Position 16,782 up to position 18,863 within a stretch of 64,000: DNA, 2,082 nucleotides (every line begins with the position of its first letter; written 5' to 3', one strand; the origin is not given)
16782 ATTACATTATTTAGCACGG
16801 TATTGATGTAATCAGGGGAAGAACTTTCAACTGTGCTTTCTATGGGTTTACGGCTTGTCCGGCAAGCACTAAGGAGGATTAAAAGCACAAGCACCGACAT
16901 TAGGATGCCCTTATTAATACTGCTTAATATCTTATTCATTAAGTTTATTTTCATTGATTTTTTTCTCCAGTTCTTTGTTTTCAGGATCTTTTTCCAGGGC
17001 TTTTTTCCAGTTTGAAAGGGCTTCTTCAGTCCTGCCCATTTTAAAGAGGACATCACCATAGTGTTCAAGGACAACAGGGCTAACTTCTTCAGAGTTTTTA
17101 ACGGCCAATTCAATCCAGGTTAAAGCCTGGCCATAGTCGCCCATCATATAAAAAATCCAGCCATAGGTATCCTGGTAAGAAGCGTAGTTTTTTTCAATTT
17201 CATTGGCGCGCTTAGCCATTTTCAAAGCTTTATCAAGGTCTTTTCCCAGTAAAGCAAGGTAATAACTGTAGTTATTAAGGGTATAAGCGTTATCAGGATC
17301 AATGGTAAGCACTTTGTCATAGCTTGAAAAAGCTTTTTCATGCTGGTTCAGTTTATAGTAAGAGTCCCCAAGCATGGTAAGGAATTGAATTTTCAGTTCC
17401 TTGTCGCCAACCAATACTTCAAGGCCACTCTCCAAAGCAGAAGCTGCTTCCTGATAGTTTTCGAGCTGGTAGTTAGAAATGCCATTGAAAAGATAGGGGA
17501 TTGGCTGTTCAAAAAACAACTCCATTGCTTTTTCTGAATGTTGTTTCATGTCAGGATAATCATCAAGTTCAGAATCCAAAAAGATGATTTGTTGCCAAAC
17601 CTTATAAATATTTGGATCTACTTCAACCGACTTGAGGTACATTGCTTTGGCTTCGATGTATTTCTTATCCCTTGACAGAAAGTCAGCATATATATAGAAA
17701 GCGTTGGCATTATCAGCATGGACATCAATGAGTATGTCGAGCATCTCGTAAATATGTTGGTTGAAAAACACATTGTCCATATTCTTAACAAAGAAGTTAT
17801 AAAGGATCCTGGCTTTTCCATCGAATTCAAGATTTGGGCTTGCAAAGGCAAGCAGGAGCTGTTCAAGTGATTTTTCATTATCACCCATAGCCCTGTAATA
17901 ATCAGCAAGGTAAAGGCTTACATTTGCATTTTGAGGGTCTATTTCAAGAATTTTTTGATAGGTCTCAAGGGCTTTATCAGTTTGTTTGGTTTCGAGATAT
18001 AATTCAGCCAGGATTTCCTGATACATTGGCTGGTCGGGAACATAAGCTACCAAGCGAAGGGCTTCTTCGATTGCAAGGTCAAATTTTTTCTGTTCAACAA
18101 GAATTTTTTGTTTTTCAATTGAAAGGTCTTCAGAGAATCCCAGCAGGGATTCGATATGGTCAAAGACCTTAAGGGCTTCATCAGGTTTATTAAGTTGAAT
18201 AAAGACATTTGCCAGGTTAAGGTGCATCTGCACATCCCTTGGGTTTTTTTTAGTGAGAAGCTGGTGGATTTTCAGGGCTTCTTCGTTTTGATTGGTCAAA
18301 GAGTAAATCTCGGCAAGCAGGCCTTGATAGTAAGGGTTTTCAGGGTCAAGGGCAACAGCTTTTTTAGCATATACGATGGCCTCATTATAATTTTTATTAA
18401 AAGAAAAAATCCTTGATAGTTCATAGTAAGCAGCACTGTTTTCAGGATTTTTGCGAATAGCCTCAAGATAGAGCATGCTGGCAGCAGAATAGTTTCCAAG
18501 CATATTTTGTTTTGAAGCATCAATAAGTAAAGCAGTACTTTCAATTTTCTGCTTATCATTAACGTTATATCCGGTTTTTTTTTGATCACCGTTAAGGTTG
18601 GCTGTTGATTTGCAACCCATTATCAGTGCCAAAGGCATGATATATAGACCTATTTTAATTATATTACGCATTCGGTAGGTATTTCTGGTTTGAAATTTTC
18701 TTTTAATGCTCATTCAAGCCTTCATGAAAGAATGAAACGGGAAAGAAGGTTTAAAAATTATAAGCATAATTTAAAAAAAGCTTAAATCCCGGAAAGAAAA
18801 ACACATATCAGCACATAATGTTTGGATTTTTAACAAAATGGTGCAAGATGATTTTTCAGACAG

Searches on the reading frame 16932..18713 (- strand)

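Call 87: search_protein_families(library=pfam, proteins=[window:16932-18713:-], max_evalue=0.00001)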
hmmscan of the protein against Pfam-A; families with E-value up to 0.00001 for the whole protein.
window:16932-18713:- (593 aa): 21 families
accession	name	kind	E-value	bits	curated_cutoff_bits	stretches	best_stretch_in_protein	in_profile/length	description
PF07719.23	TPR_2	-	6e-40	132.5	27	0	445-475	4-34/34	Tetratricopeptide repeat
PF00515.34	TPR_1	-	3.1e-34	115.8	27.8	1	445-475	4-34/34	Tetratricopeptide repeat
PF13431.12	TPR_17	-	6.5e-34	113.8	24.4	0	81-113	1-33/34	Tetratricopeptide repeat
PF13432.12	TPR_16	-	3.5e-33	114.1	32.7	1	205-263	7-65/65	Tetratricopeptide repeat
PF13424.12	TPR_12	-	1.8e-32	111.8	30.1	0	410-472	9-75/77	Tetratricopeptide repeat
PF13428.12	TPR_14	-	4.5e-32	107.7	23.5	0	233-271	5-43/44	Tetratricopeptide repeat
PF14559.12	TPR_19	-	3.6e-31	107.7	25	3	107-163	5-61/68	Tetratricopeptide repeat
PF13181.12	TPR_8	-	1.2e-28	97.2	25.7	0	443-475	2-34/34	Tetratricopeptide repeat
PF13414.12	TPR_11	-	2.1e-22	79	26.8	0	449-481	1-33/42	TPR repeat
PF12895.13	ANAPC3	-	1.3e-21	77.1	27.2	1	106-186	2-81/82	Anaphase-promoting complex, cyclosome, subunit 3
PF13176.12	TPR_7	-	4.1e-19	67.4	27.9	0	132-161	4-35/36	Tetratricopeptide repeat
PF23914.1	TPR_CcmH_CycH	-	4.4e-18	66.1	42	1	86-192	43-152/158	Cytochrome c-type biogenesis protein H TPR domain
PF13174.12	TPR_6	-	2.4e-16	59.6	26.3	0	235-261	6-32/33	Tetratricopeptide repeat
PF13429.12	TPR_15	-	5.4e-15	56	26.2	1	419-574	121-276/280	Tetratricopeptide repeat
PF14561.12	TPR_20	-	2.4e-10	41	25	0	244-302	3-61/90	Tetratricopeptide repeat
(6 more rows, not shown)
